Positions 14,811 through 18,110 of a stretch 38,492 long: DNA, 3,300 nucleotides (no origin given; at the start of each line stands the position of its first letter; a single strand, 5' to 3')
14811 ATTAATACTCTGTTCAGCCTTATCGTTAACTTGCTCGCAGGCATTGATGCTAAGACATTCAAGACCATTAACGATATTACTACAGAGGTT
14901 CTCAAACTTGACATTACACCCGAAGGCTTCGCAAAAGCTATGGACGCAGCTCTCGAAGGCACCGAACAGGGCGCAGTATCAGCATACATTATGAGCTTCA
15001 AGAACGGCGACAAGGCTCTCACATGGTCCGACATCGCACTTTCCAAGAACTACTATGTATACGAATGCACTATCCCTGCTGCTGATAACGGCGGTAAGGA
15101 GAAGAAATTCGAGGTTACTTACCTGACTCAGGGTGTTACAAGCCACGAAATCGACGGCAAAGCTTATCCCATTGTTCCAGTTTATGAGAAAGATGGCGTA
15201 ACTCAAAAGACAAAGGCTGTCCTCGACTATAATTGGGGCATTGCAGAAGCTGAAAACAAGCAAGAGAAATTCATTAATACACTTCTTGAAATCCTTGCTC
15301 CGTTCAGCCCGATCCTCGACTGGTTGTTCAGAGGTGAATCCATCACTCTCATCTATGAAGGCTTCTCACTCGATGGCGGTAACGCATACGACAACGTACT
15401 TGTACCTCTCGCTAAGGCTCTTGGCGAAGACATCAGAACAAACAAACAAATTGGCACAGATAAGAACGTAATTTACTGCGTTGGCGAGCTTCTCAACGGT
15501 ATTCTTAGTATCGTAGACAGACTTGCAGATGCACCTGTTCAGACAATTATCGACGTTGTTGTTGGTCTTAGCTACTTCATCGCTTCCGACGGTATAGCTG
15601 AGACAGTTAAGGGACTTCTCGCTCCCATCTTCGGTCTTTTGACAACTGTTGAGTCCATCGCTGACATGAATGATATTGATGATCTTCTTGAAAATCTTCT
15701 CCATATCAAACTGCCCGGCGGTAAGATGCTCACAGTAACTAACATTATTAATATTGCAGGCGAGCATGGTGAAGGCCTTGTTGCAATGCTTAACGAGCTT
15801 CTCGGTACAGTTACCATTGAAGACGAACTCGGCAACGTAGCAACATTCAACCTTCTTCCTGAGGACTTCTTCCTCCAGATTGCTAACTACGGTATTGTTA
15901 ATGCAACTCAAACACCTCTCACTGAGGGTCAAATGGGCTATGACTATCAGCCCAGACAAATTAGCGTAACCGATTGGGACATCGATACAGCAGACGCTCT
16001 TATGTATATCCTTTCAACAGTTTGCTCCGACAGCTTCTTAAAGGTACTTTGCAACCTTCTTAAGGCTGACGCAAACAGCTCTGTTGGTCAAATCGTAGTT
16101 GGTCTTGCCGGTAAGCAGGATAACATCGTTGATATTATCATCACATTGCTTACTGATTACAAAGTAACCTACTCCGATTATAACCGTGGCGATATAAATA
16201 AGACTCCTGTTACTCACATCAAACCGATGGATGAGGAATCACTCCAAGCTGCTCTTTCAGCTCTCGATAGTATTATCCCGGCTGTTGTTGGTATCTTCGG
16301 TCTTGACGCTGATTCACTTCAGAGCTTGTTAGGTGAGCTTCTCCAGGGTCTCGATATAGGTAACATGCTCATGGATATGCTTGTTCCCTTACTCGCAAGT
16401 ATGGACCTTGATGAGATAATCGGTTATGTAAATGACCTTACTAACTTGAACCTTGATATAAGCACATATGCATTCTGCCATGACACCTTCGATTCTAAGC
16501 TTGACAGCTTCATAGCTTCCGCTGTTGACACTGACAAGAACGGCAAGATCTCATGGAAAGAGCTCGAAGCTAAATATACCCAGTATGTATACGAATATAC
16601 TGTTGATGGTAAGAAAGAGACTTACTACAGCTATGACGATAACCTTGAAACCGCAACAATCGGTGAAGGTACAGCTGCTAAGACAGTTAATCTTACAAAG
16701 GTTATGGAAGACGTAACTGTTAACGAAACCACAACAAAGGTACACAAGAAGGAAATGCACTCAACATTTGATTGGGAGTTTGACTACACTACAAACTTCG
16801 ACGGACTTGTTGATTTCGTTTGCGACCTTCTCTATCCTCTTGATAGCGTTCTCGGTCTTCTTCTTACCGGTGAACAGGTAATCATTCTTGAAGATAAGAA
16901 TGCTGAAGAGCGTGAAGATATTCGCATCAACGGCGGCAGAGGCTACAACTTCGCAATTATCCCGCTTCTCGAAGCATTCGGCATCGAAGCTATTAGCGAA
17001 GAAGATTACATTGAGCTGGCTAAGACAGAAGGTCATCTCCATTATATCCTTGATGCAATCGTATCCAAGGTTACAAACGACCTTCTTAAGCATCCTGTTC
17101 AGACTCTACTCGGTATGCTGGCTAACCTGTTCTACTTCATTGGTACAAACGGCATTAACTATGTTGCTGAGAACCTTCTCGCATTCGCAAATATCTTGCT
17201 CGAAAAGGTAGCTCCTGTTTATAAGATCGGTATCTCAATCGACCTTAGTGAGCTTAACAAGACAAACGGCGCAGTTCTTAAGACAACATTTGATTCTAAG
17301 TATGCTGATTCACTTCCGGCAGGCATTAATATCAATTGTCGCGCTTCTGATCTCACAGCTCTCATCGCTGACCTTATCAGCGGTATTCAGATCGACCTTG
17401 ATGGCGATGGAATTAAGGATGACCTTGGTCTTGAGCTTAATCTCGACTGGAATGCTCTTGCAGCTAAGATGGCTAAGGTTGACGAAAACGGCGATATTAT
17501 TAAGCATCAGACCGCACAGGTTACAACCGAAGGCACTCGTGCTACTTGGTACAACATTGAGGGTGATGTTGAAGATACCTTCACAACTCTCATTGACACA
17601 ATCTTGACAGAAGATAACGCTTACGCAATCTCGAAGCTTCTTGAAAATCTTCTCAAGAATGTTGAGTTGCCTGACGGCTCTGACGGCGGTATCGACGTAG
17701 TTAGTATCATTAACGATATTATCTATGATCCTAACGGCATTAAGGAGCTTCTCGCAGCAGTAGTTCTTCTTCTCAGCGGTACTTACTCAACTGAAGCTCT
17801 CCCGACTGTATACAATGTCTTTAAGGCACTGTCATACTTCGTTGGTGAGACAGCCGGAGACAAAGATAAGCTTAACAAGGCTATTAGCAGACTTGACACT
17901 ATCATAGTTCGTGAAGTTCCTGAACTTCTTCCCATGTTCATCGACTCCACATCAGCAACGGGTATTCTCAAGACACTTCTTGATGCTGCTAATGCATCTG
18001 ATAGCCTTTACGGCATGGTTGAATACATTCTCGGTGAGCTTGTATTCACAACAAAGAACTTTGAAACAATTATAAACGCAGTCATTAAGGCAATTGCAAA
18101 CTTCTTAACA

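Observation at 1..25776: Giant (>8,400 codon) modular gene of unrecognised family fills two thirds of the window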

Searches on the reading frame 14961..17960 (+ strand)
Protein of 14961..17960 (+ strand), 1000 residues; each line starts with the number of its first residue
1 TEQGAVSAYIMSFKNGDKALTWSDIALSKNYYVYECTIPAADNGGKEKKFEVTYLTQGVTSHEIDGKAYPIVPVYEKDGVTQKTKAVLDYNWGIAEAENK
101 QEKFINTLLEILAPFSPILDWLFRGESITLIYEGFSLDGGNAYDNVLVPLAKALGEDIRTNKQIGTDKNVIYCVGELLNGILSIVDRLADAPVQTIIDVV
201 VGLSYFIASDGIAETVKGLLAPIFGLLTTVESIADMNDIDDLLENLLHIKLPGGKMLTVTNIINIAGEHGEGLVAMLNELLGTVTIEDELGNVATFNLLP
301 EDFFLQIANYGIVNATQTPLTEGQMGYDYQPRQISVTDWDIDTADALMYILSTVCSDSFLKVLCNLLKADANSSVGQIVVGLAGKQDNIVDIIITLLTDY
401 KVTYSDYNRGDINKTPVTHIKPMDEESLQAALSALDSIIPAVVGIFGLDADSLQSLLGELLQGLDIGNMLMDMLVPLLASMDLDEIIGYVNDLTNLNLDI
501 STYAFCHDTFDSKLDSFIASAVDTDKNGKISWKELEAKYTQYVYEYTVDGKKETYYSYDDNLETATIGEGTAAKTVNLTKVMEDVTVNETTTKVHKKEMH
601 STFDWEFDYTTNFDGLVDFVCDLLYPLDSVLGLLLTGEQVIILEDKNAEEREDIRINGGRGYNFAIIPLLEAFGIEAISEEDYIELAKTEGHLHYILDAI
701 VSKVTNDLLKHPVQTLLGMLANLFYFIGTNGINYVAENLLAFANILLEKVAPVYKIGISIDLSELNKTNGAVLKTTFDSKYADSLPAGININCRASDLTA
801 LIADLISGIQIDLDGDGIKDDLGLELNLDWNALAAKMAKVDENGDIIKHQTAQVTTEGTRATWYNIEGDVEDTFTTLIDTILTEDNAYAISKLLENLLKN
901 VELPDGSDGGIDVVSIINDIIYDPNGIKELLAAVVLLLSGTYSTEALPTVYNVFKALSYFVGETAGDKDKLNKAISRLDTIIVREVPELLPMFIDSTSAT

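Call 8: search_protein_families(library=pfam, max_evalue=1, proteins=[window:14961-17960:+])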
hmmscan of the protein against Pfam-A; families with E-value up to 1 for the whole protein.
window:14961-17960:+ (1000 aa): 7 families
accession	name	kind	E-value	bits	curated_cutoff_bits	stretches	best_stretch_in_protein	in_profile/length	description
PF13202.12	EF-hand_5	-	0.00051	19.8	25.9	1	521-536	7-22/25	EF hand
PF00036.39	EF-hand_1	-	0.0092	15.9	25.4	1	521-536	8-23/29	EF hand domain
PF13499.12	EF-hand_7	-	0.043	14.6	30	1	515-539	43-66/67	EF-hand domain pair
PF13113.11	DUF3970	-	0.051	14.3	21.1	1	380-410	4-36/55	Protein of unknown function (DUF3970)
PF22879.1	AIPR_N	-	0.091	13.2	28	0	370-419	92-141/151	Abortive infection phage resistance protein N-terminal domain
PF13405.12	EF-hand_6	-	0.094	13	25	1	522-536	9-23/30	EF-hand domain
PF13833.12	EF-hand_8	-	0.61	10.3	28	1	520-534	32-46/54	EF-hand domain pair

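Call 9: search_protein_families(library=ncbifam, max_evalue=1, proteins=[window:14961-17960:+])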
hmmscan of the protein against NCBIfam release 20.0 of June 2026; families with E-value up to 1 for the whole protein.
window:14961-17960:+ (1000 aa): 0 families
